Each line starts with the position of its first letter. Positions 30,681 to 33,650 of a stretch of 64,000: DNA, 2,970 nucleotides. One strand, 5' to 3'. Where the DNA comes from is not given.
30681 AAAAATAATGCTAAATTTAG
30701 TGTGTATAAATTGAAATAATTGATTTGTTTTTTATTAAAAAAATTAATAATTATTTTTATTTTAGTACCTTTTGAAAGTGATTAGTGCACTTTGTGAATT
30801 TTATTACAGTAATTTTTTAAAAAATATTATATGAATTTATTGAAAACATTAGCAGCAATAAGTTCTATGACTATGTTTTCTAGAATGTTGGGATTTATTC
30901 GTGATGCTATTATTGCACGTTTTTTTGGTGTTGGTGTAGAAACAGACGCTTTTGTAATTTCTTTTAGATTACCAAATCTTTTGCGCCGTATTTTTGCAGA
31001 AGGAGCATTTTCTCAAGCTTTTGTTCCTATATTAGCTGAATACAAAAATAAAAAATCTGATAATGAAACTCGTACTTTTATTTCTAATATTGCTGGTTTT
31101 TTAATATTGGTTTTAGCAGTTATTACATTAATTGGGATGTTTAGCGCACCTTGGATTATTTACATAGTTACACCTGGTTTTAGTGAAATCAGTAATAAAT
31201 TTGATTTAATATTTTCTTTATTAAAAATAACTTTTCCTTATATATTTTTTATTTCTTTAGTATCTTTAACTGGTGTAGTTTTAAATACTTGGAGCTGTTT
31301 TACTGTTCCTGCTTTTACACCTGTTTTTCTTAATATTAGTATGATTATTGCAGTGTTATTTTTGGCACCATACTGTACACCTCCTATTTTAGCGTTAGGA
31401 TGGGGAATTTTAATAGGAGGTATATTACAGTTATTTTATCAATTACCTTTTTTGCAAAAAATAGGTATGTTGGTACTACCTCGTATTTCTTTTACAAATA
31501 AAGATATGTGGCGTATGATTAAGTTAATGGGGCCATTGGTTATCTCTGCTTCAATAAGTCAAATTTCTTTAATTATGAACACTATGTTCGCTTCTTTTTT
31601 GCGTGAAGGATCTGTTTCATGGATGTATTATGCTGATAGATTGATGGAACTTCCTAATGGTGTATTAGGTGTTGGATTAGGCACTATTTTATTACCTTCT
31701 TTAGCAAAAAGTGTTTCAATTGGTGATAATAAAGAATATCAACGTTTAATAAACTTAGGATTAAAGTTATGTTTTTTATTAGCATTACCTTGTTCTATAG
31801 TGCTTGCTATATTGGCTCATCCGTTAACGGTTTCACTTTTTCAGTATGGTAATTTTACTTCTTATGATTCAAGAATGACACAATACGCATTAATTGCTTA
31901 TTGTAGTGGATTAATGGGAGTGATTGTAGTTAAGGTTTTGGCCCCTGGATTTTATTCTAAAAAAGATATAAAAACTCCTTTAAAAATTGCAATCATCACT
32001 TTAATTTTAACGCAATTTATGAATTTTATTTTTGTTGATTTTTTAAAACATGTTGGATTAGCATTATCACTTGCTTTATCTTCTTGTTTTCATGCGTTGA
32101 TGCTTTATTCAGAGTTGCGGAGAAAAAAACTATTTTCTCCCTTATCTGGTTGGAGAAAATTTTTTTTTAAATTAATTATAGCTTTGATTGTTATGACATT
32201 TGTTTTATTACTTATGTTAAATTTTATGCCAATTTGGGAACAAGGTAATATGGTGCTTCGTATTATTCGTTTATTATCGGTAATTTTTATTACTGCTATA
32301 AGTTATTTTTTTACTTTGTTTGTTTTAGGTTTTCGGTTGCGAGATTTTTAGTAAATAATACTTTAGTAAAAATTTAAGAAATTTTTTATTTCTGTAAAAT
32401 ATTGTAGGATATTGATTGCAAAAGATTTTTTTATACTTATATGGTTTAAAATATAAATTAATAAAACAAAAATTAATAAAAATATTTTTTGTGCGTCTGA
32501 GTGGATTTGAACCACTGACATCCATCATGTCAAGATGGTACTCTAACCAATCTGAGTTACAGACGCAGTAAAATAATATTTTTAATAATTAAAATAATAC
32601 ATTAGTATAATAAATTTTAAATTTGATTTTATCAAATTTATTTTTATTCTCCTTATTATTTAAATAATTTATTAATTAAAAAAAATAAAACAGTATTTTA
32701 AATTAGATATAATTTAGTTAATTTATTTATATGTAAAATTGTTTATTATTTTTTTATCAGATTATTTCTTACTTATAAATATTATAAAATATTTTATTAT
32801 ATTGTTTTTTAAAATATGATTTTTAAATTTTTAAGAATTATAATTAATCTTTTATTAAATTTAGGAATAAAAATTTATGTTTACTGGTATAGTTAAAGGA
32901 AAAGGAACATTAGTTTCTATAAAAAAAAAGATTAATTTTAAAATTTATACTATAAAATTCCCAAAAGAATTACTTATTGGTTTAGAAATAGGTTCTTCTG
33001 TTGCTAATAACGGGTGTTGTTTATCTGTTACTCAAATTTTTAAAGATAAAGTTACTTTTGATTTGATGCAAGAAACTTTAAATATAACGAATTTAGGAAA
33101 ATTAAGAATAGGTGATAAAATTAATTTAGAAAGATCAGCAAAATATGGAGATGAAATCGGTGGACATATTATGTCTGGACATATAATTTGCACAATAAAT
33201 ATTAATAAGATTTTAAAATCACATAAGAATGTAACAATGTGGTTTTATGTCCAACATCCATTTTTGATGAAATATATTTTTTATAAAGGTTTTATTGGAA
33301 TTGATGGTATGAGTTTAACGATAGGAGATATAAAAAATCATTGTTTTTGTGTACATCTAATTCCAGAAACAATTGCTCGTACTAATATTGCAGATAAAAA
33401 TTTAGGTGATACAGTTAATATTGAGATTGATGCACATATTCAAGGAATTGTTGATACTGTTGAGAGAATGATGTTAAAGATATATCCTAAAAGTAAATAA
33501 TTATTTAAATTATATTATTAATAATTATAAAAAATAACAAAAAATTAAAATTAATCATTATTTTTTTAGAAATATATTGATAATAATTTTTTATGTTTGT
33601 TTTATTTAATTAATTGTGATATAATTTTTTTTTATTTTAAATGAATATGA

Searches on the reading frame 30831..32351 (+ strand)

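Call 50: search_protein_families(library=ncbifam, proteins=[window:30831-32351:+], max_evalue=0.00001)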
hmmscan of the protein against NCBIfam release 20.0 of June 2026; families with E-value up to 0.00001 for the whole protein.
window:30831-32351:+ (506 aa): 2 families
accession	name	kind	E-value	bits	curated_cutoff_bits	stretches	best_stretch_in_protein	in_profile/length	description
TIGR01695.1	murJ_mviN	equivalog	3.5e-147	491.2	235.55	1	2-501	1-498/506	murein biosynthesis integral membrane protein MurJ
TIGR02900.1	spore_V_B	equivalog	1.2e-07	30.9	372.3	1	273-494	282-487/488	stage V sporulation protein B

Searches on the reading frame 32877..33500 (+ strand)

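Call 50: search_protein_families(library=ncbifam, proteins=[window:32877-33500:+], max_evalue=0.00001)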
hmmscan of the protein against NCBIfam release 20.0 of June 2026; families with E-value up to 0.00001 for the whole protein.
window:32877-33500:+ (207 aa): 3 families
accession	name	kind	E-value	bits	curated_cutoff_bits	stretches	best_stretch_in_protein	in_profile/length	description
NF009566.0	PRK13020.1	equivalog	5.8e-80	267.3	180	1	1-201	1-200/206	riboflavin synthase subunit alpha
TIGR00187.1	ribE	equivalog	1.7e-68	229.8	156.6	1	1-199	1-199/207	riboflavin synthase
NF006767.1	PRK09289.1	equivalog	5.8e-60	201.8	155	1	1-192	1-189/192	riboflavin synthase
